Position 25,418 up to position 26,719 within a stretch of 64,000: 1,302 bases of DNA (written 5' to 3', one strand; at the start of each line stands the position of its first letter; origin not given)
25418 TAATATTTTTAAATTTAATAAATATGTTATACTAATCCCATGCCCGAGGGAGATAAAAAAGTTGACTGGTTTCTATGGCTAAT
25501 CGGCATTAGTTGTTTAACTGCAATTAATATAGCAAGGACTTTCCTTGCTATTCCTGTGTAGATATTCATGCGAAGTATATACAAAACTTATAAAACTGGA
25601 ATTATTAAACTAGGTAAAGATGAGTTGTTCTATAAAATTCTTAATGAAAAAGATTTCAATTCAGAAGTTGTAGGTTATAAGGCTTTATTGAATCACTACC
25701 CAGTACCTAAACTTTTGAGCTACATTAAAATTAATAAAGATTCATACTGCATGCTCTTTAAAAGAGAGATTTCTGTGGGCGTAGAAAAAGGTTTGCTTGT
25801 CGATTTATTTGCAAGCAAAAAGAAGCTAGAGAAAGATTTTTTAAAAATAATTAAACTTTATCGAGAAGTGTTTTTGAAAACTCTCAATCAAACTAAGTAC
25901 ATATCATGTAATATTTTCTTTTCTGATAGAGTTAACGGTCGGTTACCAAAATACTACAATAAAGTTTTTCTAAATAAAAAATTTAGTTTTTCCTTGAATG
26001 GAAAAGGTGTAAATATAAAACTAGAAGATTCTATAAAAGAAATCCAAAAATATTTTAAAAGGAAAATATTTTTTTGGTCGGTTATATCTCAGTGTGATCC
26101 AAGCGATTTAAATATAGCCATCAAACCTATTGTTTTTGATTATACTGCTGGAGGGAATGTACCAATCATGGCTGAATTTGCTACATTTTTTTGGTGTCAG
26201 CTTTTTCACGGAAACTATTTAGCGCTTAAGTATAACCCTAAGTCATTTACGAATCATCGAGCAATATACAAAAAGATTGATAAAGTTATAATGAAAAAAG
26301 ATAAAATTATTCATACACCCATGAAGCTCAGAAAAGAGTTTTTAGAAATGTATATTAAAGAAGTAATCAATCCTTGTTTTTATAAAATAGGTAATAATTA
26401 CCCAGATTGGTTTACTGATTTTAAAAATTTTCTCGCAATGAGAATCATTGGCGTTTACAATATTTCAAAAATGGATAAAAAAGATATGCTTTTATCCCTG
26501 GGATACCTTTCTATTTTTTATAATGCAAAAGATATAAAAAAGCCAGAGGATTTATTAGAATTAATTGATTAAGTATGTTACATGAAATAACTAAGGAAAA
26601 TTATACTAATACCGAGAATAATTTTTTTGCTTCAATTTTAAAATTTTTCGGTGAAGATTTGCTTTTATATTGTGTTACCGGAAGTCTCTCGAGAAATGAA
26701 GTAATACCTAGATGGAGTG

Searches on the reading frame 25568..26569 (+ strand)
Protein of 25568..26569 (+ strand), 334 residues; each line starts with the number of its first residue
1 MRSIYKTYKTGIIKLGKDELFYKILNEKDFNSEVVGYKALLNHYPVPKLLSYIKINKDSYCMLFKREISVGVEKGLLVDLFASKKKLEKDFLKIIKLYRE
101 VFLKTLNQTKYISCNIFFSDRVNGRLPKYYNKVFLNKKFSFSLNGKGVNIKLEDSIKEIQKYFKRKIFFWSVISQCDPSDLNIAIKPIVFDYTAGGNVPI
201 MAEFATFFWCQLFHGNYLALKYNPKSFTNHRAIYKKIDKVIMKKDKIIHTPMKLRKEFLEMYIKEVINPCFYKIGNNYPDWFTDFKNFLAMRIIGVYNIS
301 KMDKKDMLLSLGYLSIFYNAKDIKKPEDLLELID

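Call 3: search_protein_families(library=pfam, proteins=[window:25568-26569:+], max_evalue=1)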
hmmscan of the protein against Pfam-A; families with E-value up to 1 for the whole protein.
window:25568-26569:+ (334 aa): 0 families

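Call 4: search_protein_families(library=ncbifam, proteins=[window:25568-26569:+], max_evalue=1)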
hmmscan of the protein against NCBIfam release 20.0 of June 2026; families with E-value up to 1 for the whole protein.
window:25568-26569:+ (334 aa): 0 families

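Call 5: search_protein_families(library=padloc, proteins=[window:25568-26569:+], max_evalue=1)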
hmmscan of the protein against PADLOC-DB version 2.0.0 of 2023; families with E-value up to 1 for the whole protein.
window:25568-26569:+ (334 aa): 0 families

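Call 6: search_protein_families(library=phrogs, proteins=[window:25568-26569:+], max_evalue=1)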
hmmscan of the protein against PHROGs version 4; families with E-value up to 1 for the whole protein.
window:25568-26569:+ (334 aa): 1 family
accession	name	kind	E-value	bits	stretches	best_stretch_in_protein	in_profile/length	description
phrog_1993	-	unknown function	0.22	12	0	171-186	21-36/64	-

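Call 8: search_solved_structures(query=window:25568-26569:+, max_evalue=10, show_alignments=3)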
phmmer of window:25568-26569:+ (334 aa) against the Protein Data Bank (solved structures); distinct sequences matched with E-value up to 10: 1.
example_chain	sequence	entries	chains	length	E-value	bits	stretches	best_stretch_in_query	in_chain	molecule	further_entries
1x3w_A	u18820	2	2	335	0.29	13.6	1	135-179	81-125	peptide:N-glycanase | peptide: N-glycanase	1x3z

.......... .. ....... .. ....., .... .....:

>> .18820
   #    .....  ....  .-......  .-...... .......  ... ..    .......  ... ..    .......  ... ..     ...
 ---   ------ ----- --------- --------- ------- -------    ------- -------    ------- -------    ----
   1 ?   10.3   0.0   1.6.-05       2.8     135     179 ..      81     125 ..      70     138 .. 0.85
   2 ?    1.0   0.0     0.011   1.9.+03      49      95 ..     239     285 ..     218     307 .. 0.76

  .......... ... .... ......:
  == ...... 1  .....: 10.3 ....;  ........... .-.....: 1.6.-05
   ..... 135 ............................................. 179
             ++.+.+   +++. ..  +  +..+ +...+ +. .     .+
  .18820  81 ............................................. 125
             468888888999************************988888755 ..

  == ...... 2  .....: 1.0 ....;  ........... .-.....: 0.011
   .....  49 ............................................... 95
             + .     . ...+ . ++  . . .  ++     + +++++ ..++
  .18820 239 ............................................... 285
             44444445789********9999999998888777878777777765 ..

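Call 10: find_homologous_proteins(query=window:25568-26569:+)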
Query window:25568-26569:+ (334 aa): 41 proteins with E <= 0.001 among 1631 candidates.
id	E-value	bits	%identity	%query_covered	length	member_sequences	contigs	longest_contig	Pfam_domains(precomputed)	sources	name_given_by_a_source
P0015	3.6e-189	646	87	100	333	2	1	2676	-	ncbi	-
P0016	4.6e-169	580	78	100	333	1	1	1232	-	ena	-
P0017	4.9e-131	455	100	63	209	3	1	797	-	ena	-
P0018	2.0e-113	397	55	97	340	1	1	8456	-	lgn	-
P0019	4.2e-110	386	55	98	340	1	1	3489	-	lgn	-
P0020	1.1e-107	378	52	98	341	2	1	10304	-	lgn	-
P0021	4.5e-96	340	49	98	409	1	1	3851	PF12844.14,PF01381.29,PF13560.13,PF13443.13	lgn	-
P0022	6.6e-96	339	46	98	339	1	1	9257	-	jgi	-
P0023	6.9e-96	339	48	98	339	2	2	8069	-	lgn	-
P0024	2.6e-95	338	50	97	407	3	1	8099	PF12844.14,PF01381.29,PF13560.13,PF13443.13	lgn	-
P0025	4.1e-95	337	50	97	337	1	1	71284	-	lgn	-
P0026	1.7e-94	335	51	97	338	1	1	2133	-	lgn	-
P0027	1.0e-93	332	46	98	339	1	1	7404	-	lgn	-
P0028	7.0e-92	326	50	97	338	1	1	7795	-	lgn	-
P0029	4.2e-82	294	44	96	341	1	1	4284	-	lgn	-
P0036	1.6e-69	253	39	100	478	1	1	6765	PF00293.35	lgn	-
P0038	8.2e-69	250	40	99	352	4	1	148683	-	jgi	jgi:hypothetical protein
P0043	1.1e-65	240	43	97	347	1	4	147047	-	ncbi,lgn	-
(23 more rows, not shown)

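Call 14: search_solved_structures(query=A1, max_evalue=10, show_alignments=2)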
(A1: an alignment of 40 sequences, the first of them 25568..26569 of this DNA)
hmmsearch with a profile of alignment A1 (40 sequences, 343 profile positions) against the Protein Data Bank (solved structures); distinct sequences matched with E-value up to 10: 0.

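Call 18: find_encoding_contigs(protein=P0018, flank=6000, max_places=2)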
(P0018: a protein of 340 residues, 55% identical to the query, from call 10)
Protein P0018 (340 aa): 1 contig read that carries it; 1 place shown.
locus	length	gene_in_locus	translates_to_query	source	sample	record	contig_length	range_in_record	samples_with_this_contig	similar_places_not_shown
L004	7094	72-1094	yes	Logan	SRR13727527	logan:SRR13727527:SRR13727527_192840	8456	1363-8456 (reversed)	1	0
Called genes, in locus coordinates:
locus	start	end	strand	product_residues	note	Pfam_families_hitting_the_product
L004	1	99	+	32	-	?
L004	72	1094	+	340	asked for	-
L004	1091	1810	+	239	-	PF01909:NTP_transf_2 (faint)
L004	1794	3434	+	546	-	PF02543:Carbam_trans_N, PF16861:Carbam_trans_C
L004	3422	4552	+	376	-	PF00465:Fe-ADH (weak), PF01761:DHQ_synthase, PF24621:DHQS_C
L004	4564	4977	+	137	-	PF00293:NUDIX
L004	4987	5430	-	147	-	PF00293:NUDIX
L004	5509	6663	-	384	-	-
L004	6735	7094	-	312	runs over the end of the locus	PF00962:A_deaminase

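Call 19: find_encoding_contigs(protein=P0022, flank=6000, max_places=2)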
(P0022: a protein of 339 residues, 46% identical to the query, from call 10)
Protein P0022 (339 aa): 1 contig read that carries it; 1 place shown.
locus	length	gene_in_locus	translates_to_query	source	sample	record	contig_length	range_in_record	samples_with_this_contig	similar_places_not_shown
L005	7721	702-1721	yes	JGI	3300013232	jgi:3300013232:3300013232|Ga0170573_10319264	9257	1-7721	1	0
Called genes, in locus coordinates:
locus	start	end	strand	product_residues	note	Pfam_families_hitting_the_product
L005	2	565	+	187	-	?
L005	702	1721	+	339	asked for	-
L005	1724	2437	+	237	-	-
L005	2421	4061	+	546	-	PF02543:Carbam_trans_N, PF16861:Carbam_trans_C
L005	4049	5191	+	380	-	PF00465:Fe-ADH (weak), PF01761:DHQ_synthase, PF24621:DHQS_C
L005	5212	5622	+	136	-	PF00293:NUDIX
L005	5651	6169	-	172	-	PF00293:NUDIX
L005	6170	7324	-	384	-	-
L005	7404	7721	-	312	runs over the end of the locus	PF00962:A_deaminase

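Call 20: find_encoding_contigs(protein=P0025, flank=6000, max_places=2)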
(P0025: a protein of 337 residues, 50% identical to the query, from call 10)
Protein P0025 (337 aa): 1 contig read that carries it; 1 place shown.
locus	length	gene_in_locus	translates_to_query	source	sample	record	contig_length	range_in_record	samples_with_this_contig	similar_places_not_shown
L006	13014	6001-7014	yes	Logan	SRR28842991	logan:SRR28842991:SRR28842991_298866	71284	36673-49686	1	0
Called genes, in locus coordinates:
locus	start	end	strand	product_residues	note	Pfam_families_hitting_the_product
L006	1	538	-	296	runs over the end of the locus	PF01544:CorA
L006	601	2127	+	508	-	PF01471:PG_binding_1, PF00704:Glyco_hydro_18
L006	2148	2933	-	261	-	-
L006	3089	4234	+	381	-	PF01817:CM_2, PF01209:Ubie_methyltran, PF13489:Methyltransf_23, PF08241:Methyltransf_11, PF08242:Methyltransf_12, PF13649:Methyltransf_25, PF13847:Methyltransf_31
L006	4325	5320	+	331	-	PF00579:tRNA-synt_1b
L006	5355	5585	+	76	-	-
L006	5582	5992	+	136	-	PF00293:NUDIX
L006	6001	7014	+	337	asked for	-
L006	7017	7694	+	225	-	-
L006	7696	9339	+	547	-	PF02543:Carbam_trans_N, PF16861:Carbam_trans_C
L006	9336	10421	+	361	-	PF00465:Fe-ADH (weak), PF13685:Fe-ADH_2, PF01761:DHQ_synthase, PF24621:DHQS_C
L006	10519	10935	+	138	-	PF00293:NUDIX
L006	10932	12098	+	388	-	-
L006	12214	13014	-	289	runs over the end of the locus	PF12686:DUF3800 (faint)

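Call 21: predict_structure(alignment_id=A1)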
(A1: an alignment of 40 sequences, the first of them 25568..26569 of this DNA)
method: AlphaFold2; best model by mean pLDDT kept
length: 334 residues; sequences in the alignment: 40
mean_pLDDT: 94.1   pTM: 0.92
mean pLDDT of the five models: 94.1, 94.1, 94.1, 93.1, 92.5
residues with pLDDT >= 90: 309; 70-90: 17; 50-70: 1; < 50: 7
segments of 3 or more residues with pLDDT < 50: 1-7
pLDDT, mean of each block of 10 residues (from residue 1): 45 89 94 97 97 94 94 97 97 98 98 94 95 97 96 96 95 94 93 96 98 97 95 97 97 97 98 92 98 96 98 96 95 90
secondary structure, 60 per line:
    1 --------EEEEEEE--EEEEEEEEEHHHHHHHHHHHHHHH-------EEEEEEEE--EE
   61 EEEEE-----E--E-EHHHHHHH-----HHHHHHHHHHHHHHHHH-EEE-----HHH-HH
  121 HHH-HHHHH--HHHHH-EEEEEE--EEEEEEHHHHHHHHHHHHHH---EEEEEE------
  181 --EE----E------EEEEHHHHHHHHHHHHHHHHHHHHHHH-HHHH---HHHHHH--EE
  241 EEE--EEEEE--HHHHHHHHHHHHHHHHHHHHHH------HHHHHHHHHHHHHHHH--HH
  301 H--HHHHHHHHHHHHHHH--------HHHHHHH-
elements in order: E9-15 E18-26 H27-41 E49-56 E59-65 H77-83 H89-105 E107-109 H119-123 H125-129 H132-136 E138-143 E146-151 H152-165 E169-174 E196-199 H200-222 H224-227 H231-236 E239-243 E246-250 H253-274 H281-296 H304-318 H327-333

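Call 26: find_encoding_contigs(protein=P0038, flank=8000, max_places=1)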
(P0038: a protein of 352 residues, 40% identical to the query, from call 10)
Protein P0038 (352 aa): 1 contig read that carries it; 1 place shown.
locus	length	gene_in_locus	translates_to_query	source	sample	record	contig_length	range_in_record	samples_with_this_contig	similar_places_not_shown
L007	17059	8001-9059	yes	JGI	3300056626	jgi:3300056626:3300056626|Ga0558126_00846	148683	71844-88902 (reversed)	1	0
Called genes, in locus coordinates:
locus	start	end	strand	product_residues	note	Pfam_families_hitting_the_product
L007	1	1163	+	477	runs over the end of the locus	-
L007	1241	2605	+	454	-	PF16927:HisKA_7TM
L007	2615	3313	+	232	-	PF16927:HisKA_7TM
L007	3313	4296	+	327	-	PF00710:Asparaginase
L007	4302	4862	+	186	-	-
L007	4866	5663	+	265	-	PF00561:Abhydrolase_1, PF12146:Hydrolase_4, PF12697:Abhydrolase_6, PF00326:Peptidase_S9 (weak)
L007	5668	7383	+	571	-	PF00501:AMP-binding, PF23562:AMP-binding_C_3 (weak)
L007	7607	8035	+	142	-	PF00293:NUDIX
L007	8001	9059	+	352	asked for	-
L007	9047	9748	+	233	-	-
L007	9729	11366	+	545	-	PF02543:Carbam_trans_N, PF16861:Carbam_trans_C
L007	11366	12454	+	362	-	PF01761:DHQ_synthase, PF24621:DHQS_C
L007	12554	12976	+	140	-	PF00293:NUDIX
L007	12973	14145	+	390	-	-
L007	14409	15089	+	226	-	-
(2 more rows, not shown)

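Call 27: find_encoding_contigs(protein=P0043, flank=8000, max_places=1)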
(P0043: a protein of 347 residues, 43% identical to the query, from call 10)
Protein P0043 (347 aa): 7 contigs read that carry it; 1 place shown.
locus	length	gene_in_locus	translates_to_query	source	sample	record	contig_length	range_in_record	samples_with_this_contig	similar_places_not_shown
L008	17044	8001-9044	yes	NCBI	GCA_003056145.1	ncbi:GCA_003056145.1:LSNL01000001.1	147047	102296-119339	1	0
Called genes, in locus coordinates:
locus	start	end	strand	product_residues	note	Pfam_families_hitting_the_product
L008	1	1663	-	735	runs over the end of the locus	PF00270:DEAD (weak), PF00580:UvrD-helicase, PF01443:Viral_helicase1 (faint), PF13245:AAA_19, PF13361:UvrD_C, PF13538:UvrD_C_2, PF21196:PcrA_UvrD_tudor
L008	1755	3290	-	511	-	PF01464:SLT, PF01476:LysM, PF23473:LysM3_LYK4_5 (faint), PF01476:LysM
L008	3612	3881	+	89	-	-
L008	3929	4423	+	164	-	PF01936:NYN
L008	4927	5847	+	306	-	PF00962:A_deaminase, PF19326:AMP_deaminase (weak)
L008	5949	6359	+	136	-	PF00293:NUDIX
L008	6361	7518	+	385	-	-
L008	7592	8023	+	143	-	PF00293:NUDIX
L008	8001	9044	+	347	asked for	-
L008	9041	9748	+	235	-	PF01909:NTP_transf_2 (faint)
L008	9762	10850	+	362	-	PF01761:DHQ_synthase, PF24621:DHQS_C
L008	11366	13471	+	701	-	PF01138:RNase_PH, PF03725:RNase_PH_C, PF03726:PNPase (faint), PF01138:RNase_PH, PF00013:KH_1, PF00575:S1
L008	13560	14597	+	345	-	-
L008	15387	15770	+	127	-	PF02021:UPF0102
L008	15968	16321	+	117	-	PF01258:zf-dskA_traR (weak)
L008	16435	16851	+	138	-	PF01252:Peptidase_A8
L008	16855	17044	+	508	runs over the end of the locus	PF05362:Lon_C (weak), PF13541:ChlI, PF01078:Mg_chelatase, PF07728:AAA_5, PF00493:MCM (weak), PF13335:Mg_chelatase_C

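Call 33: find_related_loci(query=A1, collection=genome_contigs, flank=8000)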
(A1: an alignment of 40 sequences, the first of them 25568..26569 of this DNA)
Query A1 (334 aa) in genome_contigs; peptide patterns used: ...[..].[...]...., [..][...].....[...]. (x = any residue, [..] = any of these).
25 stretches matched a pattern; 17 encode a relative of the query (tblastn E <= 1e-3); 17 distinct loci.
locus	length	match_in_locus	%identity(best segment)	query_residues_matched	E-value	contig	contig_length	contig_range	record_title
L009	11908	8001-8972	47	10-333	5e-93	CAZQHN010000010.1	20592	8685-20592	MAG TPA_asm: uncultured Gammaproteobacteria bacterium isolate SRP263991_co5_264 genome assembly, contig: NODE_5167_lengt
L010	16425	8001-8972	44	11-334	2e-89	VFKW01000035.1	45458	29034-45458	MAG: Candidatus Berkelbacteria bacterium isolate Bin_65_7 c_000000184940, whole genome shotgun sequence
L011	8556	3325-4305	45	11-334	4e-82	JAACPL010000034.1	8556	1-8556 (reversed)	MAG: Candidatus Falkowbacteria bacterium isolate CG_2015-02_33_13 CG_2015-02_curated_scaffold_8773, whole genome shotgun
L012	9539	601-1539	42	7-319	2e-75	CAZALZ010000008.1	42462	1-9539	MAG TPA_asm: uncultured Gammaproteobacteria bacterium isolate SRP192927_co3_682 genome assembly, contig: NODE_1577_lengt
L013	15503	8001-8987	44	11-333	2e-74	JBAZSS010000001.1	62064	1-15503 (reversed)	MAG: Parcubacteria group bacterium isolate SO_2017_GW1_179 NODE_2628_length_62064_cov_1.129777_OW334_2017, whole genome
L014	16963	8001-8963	39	21-334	1e-71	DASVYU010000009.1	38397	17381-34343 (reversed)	MAG TPA_asm: Patescibacteria group bacterium isolate SMAG_U2610 k141_989193, whole genome shotgun sequence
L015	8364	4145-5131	42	11-333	2e-71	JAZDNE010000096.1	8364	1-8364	MAG: bacterium isolate MEGAHIT-group-0.699 k141_437217, whole genome shotgun sequence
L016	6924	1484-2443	40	11-325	1e-70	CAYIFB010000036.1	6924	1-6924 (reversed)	MAG TPA_asm: uncultured Gammaproteobacteria bacterium isolate ERP119705_co19_135 genome assembly, contig: NODE_14053_len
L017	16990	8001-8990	43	10-333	4e-68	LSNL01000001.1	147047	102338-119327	MAG: Parcubacteria group bacterium M10-OD1-1 Contig1155, whole genome shotgun sequence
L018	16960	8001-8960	39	11-329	2e-67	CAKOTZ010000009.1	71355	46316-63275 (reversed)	MAG: uncultured Clostridia bacterium isolate REFINED_METABAT215_TOP10_CONTIGS_1500_ASSEMBLY_K77_MERGED__Hadza_MoBio_hadz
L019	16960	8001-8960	38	11-329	8e-66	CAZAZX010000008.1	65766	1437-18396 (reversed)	MAG TPA_asm: uncultured Lachnospiraceae bacterium isolate binchicken_co353_143 genome assembly, contig: NODE_513_length_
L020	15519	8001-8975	37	11-334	3e-65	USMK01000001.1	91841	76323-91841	uncultured Clostridium sp. isolate UMGS1864 genome assembly, contig: NODE_30_length_91841_cov_4.692927, whole genome sho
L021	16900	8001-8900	40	10-318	1e-64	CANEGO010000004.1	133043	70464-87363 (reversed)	MAG TPA_asm: uncultured Clostridium sp. isolate SRR18439538_bin.11_metawrap_v1.3_MAG genome assembly, contig: NODE.57_le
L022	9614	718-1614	39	33-333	2e-62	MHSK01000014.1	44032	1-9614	MAG: Candidatus Taylorbacteria bacterium RIFCSPLOWO2_12_FULL_43_20 rifcsplowo2_12_scaffold_2633, whole genome shotgun se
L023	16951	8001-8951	40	10-333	2e-59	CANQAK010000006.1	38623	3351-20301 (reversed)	MAG: uncultured Bacilli bacterium isolate Lapin-001__bin81 genome assembly, contig: Lapin-001__NODE_1343_length_38623_co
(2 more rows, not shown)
